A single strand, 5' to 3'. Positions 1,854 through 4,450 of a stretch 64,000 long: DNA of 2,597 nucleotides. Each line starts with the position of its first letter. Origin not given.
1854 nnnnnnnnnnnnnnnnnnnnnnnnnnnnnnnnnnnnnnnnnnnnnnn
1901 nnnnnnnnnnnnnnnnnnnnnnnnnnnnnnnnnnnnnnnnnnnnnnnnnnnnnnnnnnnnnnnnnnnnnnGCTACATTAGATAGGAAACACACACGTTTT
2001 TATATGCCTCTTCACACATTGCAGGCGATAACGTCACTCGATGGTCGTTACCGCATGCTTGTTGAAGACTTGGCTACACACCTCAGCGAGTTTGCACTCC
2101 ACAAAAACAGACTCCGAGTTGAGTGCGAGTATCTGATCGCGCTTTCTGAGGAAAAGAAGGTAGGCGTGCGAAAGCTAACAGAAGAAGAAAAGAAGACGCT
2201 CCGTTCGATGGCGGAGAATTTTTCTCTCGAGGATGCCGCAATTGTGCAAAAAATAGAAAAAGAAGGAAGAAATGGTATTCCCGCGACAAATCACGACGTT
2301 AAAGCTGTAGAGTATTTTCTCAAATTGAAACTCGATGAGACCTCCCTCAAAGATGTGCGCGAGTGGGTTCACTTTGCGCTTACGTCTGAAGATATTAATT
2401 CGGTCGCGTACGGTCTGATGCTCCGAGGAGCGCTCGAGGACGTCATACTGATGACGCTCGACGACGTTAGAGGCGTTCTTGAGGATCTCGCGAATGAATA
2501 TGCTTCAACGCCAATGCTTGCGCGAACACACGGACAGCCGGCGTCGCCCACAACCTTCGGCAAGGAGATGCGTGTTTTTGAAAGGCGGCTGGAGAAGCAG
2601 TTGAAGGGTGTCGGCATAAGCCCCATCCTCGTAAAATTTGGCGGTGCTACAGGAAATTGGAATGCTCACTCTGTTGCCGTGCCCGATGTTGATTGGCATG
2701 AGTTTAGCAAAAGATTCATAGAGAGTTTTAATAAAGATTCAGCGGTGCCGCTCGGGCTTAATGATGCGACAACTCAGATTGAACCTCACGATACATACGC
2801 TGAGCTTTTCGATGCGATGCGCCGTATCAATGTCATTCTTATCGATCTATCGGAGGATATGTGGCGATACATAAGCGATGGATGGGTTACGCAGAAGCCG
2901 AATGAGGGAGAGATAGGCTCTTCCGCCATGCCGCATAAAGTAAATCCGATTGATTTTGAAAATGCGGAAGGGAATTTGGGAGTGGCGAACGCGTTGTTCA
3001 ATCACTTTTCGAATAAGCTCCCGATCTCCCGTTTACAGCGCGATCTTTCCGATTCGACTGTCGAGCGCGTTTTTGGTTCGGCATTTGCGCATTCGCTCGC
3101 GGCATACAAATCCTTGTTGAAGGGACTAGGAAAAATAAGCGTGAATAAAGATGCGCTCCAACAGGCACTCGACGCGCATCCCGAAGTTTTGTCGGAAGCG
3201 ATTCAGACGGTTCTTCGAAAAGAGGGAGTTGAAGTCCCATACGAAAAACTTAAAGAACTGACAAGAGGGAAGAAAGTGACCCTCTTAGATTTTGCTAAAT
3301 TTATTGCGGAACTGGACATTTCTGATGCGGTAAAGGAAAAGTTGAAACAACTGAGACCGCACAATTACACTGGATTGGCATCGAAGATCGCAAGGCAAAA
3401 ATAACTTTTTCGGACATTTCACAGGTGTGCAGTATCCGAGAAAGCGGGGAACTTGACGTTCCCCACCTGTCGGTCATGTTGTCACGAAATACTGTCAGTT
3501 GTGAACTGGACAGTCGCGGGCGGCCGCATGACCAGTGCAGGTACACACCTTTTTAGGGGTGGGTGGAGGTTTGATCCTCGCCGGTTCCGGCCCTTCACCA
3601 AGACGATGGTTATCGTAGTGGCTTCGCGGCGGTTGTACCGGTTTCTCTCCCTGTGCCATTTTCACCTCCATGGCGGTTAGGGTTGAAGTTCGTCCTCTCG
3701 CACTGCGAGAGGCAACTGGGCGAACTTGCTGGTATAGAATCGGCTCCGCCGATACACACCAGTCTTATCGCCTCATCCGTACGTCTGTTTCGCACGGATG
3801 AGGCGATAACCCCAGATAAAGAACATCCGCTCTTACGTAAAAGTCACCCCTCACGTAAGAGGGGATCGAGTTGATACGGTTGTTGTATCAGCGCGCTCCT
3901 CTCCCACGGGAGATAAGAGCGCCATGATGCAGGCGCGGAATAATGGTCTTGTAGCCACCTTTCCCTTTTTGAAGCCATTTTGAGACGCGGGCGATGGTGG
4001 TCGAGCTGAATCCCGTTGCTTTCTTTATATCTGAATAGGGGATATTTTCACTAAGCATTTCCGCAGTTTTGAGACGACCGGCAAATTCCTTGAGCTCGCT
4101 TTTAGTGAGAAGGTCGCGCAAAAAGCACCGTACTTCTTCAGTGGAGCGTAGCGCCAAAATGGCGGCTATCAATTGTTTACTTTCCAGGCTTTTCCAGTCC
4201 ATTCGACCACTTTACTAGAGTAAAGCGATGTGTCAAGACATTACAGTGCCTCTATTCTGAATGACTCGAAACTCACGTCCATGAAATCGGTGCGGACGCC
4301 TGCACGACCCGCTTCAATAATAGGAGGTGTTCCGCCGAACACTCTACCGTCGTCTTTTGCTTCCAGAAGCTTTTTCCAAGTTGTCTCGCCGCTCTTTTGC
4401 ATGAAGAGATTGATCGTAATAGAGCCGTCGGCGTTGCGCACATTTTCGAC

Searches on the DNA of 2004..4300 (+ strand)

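Call 4: search_rna_families(source=window, start=3300, end=4300, threshold=evalue, max_evalue=10, show_alignments=3)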
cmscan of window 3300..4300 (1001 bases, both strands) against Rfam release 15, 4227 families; matches with E-value up to 10: 2.
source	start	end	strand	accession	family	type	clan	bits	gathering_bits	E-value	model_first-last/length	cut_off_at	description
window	3765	3810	+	RF03997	mir-8510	Gene; miRNA;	-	21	60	0.16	10-59/67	no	mir-8510 microRNA precursor family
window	3834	3927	+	RF03167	c-di-GMP-I-GGC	Cis-reg; riboswitch;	CL00126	15.2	59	1.3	1-80/80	no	c-di-GMP-I-GGC riboswitch aptamer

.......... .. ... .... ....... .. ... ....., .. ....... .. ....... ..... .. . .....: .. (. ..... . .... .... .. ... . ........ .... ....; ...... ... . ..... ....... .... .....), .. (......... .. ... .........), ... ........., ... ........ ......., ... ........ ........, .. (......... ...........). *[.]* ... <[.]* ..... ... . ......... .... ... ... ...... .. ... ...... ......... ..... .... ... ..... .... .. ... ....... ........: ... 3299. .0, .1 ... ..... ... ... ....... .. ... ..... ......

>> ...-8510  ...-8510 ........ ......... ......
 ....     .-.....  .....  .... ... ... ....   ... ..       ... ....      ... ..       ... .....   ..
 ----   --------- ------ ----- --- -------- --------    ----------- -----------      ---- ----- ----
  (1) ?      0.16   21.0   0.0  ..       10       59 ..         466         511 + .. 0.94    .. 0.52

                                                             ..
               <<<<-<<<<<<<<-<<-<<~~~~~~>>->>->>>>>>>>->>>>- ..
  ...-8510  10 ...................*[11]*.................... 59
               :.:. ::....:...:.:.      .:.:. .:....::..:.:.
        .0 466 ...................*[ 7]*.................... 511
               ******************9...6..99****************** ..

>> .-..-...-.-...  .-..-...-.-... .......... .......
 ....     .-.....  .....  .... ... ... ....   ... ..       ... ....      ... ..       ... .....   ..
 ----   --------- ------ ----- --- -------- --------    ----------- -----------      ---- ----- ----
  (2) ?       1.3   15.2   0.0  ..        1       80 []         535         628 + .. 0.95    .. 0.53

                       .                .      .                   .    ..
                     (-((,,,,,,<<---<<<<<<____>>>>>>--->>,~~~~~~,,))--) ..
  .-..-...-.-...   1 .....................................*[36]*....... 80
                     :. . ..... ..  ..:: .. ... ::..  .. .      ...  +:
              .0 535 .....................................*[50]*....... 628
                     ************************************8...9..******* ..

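Call 74: search_dna_similar(query=window:3405-3887:+, collection=plasmids, mode=distant, max_rows=5)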
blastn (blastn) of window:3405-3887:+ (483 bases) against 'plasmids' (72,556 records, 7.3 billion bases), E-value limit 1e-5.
No match.

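Call 94: search_rna_families(sources=[L087, L088, L092, L093, L094, L097], threshold=evalue, max_evalue=0.1)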
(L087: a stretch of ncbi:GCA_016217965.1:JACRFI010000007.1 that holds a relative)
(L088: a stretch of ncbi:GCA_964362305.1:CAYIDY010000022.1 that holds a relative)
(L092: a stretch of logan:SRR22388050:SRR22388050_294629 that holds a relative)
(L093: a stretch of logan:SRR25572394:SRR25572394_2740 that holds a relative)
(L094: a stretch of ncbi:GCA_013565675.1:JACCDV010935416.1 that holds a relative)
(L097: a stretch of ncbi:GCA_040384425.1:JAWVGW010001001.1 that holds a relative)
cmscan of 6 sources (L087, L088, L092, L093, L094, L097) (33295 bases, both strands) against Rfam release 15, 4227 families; matches with E-value up to 0.1: 2.
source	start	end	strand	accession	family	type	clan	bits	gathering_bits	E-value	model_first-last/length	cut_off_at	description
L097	4118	4188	-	RF00005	tRNA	Gene; tRNA;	CL00001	68.8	29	3.4e-13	1-71/71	no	tRNA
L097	4058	4130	+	RF03734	mir-4773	Gene; miRNA;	-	30.6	100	0.095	1-78/78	no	mir-4773 microRNA precursor family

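Call 96: build_rna_model(alignment_id=A5, structure=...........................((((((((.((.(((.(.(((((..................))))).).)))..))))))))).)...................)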
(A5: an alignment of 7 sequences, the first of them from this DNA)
Model R1 built from alignment A5 (7 sequences, 111 columns); structure: as given.
model positions 98; base pairs 19; branch points 0; effective number of sequences 2.02; information 0.59 bits per position. Calibrated on 0.2 Mb of random sequence (short: E-values are rough).
structure used (alignment columns):
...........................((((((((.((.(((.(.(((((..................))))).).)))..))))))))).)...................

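Call 97: search_with_rna_model(model_id=R1, sources=[window, L004, L005, L006, L084, L086, L087, L088, L089, L090, L091, L092, L093, L094, L095, L096, L097, L098], max_evalue=1)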
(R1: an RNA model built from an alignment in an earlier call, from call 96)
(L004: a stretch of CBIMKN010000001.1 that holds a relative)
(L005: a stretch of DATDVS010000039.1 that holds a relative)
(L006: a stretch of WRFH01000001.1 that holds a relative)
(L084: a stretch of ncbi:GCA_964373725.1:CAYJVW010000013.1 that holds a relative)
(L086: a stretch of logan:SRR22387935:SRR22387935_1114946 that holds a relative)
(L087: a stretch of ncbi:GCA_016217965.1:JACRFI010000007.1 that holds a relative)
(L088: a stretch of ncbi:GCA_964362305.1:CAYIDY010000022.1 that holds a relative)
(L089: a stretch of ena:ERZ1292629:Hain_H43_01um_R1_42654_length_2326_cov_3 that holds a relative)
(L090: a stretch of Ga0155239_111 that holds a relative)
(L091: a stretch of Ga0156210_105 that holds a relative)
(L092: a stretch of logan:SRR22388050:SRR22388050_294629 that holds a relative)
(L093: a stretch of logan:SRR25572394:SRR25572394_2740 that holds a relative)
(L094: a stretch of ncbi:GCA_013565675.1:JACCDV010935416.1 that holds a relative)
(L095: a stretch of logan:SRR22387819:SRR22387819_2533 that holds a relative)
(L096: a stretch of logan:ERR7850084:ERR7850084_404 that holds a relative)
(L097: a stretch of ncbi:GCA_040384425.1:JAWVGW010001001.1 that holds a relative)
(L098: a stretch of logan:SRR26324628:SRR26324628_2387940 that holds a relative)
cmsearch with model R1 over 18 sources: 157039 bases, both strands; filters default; matches with E-value up to 1: 24.
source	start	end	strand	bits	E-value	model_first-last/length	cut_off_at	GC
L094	859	956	+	102.4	1e-28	1-98/98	no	0.52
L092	2651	2747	+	95.9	1.1e-26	1-98/98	no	0.48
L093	2768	2865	+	95.6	1.2e-26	1-98/98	no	0.55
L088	5664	5766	-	95.4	1.5e-26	1-98/98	no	0.52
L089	1972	2074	-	95.4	1.5e-26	1-98/98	no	0.52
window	3835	3932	-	87.4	4.2e-24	1-98/98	no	0.54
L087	5649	5743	-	84.9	2.6e-23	1-98/98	no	0.55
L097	2771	2877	+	79.2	1.5e-21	1-98/98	no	0.42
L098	2279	2385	+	79.2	1.5e-21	1-98/98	no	0.42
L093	2773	2870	-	51.4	5.6e-13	1-98/98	no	0.57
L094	864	955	-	45.8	2.8e-11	1-98/98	no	0.53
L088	5659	5761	+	43.9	1.1e-10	1-98/98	no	0.52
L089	1967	2069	+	43.9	1.1e-10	1-98/98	no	0.52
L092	2656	2751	-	34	1.2e-07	1-98/98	no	0.47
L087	5644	5744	+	31.6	6.7e-07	1-98/98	no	0.54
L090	1792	1889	+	26.5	2.6e-05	1-98/98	no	0.4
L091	1792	1889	+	26.5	2.6e-05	1-98/98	no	0.4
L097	2776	2882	-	17.2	0.019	1-98/98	no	0.42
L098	2284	2390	-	17.2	0.019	1-98/98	no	0.42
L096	2284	2413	-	14.7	0.11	1-98/98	no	0.46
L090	1104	1224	+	14.1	0.17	1-98/98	no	0.4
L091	1104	1224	+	14.1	0.17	1-98/98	no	0.4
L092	3113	3196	+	12.6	0.48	1-98/98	no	0.5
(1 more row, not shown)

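Call 98: search_with_rna_model(model_id=R1, source=L090, start=1700, end=1950, max_evalue=1, show_alignments=1)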
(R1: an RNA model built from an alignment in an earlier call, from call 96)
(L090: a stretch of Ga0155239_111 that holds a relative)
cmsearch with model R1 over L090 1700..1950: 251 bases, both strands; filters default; matches with E-value up to 1: 2.
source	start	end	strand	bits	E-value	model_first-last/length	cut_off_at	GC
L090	1792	1889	+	26.5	4.2e-08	1-98/98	no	0.4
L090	1796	1893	-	10.9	0.0026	1-98/98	no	0.37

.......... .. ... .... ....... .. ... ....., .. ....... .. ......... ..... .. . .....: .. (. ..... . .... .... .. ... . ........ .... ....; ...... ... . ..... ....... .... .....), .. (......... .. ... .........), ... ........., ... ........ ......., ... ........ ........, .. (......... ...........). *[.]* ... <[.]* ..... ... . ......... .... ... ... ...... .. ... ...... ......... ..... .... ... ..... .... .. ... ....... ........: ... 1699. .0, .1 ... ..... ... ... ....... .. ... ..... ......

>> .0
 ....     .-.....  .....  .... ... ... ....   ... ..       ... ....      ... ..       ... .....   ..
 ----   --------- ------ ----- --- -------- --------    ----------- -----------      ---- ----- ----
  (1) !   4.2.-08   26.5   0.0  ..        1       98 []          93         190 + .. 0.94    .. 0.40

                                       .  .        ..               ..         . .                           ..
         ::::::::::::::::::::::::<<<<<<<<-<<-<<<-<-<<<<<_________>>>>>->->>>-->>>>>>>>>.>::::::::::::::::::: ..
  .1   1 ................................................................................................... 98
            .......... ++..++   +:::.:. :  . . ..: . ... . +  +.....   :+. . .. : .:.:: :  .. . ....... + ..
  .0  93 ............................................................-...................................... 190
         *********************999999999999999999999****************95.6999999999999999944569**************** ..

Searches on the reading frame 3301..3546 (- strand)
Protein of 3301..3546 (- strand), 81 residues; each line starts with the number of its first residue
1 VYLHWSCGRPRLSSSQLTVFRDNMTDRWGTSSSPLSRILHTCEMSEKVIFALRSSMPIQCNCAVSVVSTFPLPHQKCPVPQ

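Call 7: search_protein_families(library=pfam, proteins=[window:3301-3546:-], max_evalue=0.01)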
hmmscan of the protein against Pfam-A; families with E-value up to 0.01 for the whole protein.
window:3301-3546:- (81 aa): 0 families
